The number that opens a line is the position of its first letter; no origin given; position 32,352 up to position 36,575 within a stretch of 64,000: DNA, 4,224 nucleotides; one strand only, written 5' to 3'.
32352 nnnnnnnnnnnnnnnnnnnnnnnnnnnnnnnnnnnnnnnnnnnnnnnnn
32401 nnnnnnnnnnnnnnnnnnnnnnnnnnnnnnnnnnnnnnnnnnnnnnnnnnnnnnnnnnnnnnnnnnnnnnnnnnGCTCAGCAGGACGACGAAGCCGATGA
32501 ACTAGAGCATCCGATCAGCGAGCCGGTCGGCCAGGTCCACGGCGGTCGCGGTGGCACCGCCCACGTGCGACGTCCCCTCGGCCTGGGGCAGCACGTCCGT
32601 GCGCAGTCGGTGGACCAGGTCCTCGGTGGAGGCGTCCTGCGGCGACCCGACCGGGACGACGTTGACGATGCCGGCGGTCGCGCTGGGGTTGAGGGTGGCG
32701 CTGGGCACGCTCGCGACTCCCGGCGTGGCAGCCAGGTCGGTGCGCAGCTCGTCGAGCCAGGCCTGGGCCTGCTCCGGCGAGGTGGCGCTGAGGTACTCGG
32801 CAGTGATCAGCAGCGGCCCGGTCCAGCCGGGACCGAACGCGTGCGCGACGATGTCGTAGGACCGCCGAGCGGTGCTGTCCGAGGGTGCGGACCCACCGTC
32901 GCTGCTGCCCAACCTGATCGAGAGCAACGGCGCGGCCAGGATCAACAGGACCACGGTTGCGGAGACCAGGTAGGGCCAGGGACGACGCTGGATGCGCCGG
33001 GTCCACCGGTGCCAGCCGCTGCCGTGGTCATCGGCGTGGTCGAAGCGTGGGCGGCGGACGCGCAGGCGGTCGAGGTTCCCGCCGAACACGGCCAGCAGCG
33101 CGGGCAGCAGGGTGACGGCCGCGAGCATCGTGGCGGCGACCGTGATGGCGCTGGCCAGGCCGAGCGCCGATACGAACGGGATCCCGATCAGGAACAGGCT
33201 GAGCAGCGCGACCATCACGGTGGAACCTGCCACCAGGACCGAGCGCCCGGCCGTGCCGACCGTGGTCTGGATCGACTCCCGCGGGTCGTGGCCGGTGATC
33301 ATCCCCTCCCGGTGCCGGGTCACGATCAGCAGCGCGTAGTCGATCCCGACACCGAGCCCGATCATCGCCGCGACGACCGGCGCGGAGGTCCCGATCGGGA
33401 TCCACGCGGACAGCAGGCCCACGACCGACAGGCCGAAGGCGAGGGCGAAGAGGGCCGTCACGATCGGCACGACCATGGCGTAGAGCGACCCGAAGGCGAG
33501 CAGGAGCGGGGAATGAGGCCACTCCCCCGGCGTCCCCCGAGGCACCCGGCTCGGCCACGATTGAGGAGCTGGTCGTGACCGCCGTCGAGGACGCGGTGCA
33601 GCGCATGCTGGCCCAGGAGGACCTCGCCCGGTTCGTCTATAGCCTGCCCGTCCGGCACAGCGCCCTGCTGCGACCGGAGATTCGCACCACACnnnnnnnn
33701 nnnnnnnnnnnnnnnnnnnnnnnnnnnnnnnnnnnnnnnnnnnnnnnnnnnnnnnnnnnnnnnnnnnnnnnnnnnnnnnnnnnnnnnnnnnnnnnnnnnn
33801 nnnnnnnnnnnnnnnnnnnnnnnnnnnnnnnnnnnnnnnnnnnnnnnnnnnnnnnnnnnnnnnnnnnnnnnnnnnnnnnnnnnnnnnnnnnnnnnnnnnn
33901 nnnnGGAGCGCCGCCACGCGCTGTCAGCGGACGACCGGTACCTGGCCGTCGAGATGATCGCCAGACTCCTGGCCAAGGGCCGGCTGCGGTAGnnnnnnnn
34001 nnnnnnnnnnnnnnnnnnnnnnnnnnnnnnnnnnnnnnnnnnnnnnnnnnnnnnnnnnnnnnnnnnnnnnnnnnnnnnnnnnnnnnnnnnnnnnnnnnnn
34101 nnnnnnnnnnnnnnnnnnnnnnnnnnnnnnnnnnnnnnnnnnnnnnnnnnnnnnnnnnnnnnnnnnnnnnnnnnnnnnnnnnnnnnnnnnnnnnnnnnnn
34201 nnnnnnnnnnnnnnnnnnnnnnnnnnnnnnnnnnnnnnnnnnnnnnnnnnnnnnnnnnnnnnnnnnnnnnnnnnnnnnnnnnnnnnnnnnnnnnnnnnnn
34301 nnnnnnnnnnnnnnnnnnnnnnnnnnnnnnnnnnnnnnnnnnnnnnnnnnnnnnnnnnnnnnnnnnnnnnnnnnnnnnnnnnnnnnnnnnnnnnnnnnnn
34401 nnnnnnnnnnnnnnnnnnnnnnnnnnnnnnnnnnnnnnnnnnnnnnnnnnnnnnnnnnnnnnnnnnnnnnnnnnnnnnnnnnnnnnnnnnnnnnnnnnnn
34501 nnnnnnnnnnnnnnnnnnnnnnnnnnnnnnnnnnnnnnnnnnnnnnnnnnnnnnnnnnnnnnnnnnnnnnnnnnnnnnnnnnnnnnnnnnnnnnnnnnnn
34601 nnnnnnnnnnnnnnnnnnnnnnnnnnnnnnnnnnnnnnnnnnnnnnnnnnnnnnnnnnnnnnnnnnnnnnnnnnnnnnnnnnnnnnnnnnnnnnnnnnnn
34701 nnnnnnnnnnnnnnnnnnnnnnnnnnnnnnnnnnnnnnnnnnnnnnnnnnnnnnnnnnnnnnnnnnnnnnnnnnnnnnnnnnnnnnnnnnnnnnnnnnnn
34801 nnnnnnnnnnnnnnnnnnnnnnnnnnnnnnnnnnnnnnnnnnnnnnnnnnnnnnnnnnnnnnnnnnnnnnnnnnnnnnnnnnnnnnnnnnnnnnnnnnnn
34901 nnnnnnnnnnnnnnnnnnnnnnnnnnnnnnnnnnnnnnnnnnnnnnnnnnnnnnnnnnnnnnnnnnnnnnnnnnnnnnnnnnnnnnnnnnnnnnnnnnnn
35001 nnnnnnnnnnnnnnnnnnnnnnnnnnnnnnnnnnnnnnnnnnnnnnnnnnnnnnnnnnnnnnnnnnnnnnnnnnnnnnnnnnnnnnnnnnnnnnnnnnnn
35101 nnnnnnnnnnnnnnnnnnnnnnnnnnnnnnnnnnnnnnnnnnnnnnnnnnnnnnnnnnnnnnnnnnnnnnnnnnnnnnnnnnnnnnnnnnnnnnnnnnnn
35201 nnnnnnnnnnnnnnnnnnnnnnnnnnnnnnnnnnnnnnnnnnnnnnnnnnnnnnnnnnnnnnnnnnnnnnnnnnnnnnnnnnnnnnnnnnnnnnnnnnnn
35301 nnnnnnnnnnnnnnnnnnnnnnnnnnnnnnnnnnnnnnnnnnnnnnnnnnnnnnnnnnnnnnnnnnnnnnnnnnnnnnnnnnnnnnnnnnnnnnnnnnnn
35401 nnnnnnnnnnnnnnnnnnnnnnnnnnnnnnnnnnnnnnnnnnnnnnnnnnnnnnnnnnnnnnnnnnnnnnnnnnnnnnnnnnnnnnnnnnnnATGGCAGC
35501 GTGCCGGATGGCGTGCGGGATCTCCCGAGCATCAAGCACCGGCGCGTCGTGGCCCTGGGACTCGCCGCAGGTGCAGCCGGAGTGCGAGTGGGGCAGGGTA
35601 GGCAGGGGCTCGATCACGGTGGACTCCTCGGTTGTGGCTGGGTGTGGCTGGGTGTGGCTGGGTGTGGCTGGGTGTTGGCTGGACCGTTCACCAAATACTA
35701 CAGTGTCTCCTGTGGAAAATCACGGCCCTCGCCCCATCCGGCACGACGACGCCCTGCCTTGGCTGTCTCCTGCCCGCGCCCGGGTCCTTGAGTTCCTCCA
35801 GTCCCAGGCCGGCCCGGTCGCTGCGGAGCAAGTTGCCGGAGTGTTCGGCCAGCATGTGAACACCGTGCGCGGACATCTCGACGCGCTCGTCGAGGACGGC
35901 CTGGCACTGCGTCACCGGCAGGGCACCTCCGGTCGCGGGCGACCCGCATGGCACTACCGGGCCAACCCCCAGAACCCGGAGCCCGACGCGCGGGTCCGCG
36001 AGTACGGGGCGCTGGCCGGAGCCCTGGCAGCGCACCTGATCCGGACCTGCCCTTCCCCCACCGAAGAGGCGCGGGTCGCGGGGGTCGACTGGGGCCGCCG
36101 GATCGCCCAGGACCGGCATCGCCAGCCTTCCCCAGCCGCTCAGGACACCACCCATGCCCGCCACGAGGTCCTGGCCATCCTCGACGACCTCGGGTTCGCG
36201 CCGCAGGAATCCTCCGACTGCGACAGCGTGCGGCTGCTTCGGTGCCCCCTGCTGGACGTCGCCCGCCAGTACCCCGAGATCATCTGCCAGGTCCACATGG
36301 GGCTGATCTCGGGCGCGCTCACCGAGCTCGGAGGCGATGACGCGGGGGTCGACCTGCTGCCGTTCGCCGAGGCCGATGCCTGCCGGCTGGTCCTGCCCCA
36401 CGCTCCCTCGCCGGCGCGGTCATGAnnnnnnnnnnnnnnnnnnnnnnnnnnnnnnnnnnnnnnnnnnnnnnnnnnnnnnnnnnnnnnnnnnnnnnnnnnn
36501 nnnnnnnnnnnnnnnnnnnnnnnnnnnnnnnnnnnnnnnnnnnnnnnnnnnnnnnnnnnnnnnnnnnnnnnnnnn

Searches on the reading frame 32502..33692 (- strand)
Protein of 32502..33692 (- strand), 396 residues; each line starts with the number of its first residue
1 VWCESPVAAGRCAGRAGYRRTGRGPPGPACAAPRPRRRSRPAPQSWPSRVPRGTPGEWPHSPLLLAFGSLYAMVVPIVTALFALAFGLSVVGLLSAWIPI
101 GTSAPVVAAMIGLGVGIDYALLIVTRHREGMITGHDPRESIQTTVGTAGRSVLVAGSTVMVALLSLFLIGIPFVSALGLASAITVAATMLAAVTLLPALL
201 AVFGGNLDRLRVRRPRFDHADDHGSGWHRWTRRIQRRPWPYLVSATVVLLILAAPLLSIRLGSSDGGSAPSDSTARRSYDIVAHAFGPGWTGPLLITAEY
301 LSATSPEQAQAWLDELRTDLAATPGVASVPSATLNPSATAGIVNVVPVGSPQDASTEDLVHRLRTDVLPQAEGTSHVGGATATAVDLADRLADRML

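Call 3: search_protein_families(library=pfam, proteins=[window:32502-33692:-], max_evalue=0.01)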
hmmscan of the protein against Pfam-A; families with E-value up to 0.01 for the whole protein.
window:32502-33692:- (396 aa): 3 families
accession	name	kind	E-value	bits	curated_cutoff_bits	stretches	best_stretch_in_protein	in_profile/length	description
PF03176.21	MMPL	-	5.8e-38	131.1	20.5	1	63-240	160-332/333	MMPL family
PF00873.25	ACR_tran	-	0.00033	18.9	28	1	108-249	390-538/1021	AcrB/AcrD/AcrF family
PF02460.24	Patched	-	0.0045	17.2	23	1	77-202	32-156/156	Patched SSD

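Call 4: search_protein_families(library=ncbifam, proteins=[window:32502-33692:-], max_evalue=0.01)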
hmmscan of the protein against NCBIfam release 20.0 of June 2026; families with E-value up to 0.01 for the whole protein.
window:32502-33692:- (396 aa): 12 families
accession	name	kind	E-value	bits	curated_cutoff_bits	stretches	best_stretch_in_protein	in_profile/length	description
TIGR00833.1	actII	subfamily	5.8e-37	127.4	874.7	1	63-336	190-459/910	MMPL family RND transporter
NF052608.1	TrhMmycExpMmpL3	equivalog_domain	1.7e-24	86.3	1400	1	63-213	201-351/992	trehalose monomycolate exporter MmpL3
TIGR00921.1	2A067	subfamily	1.1e-22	79.9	351.9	1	63-203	209-346/733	hydrophobe/amphiphile efflux-3 (HAE3) family transporter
TIGR03480.1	HpnN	hypoth_equivalog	9.2e-13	47.1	751.85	1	65-258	288-467/862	hopanoid biosynthesis associated RND transporter like protein HpnN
TIGR00916.1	2A0604s01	subfamily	2.1e-06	27.5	148.6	1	77-192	114-230/231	SecD/SecF family protein translocase subunit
NF052374.1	HopndTporHpnN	equivalog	4.5e-06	25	1100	1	77-212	299-435/858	hopanoid transporter HpnN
NF045600.2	BstA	equivalog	1.9e-05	22.8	1400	1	79-214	322-450/903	sterol transporter cytoplasmic membrane protein BstA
NF009583.0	PRK13024.1-3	subfamily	3.7e-05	22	721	1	104-205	331-433/755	protein translocase subunit SecDF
NF011315.0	PRK14726.1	equivalog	4e-05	21.9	1249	1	74-203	398-524/855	protein translocase subunit SecDF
TIGR00918.1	2A060602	subfamily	4.2e-05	21.4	1120.4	1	81-202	438-556/1145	transmembrane receptor Patched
TIGR01129.1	secD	equivalog_domain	8.4e-05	21.9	244.4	1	65-198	262-395/397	protein translocase subunit SecD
NF009580.0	PRK13023.1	equivalog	0.00066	18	1153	1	75-201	322-445/775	protein translocase subunit SecDF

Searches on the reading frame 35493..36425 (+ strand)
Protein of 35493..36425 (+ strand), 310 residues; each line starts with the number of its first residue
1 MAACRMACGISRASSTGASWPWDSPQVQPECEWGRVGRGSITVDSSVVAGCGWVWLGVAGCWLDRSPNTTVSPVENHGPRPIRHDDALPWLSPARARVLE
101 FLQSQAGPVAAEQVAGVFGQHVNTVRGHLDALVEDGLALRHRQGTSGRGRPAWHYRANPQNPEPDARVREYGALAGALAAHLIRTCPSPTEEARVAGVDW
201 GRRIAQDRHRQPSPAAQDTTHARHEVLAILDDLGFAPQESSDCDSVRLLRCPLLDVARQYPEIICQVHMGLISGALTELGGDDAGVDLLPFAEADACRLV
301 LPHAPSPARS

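Call 3: search_protein_families(library=pfam, proteins=[window:35493-36425:+], max_evalue=0.01)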
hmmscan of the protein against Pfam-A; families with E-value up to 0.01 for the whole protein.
window:35493-36425:+ (310 aa): 2 families
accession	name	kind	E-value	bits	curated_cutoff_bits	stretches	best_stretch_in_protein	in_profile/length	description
PF12840.13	HTH_20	-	4.4e-07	30.2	27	1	92-137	3-47/51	Helix-turn-helix domain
PF09339.16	HTH_IclR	-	0.0075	16.5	22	0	97-138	7-48/52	IclR helix-turn-helix domain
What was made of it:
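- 35712..36425 (+): HTH_20 (ArsR-like) transcriptional regulator. The start codon is uncertain: 35493, 35712 or 35841. Pfam PF12840, E 4.4e-07 (call 3).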

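Call 4: search_protein_families(library=ncbifam, proteins=[window:35493-36425:+], max_evalue=0.01)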
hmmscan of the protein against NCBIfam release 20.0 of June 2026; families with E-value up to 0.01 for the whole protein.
window:35493-36425:+ (310 aa): 4 families
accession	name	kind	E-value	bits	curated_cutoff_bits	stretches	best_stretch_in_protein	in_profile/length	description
TIGR02702.1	SufR_cyano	equivalog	0.00039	20.2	178.8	1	98-262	6-173/208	iron-sulfur cluster biosynthesis transcriptional regulator SufR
NF053606.1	Sta1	subfamily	0.00044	20.3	80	1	96-159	23-85/100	Sta1 family transcriptional regulator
NF040939.2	trans_reg_lrs14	equivalog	0.00052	20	90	1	96-158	24-86/103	Lrs14 family HTH-type transcriptional regulator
NF033788.1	HTH_metalloreg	subfamily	0.001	18.9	55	1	93-145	11-62/77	metalloregulator ArsR/SmtB family transcription factor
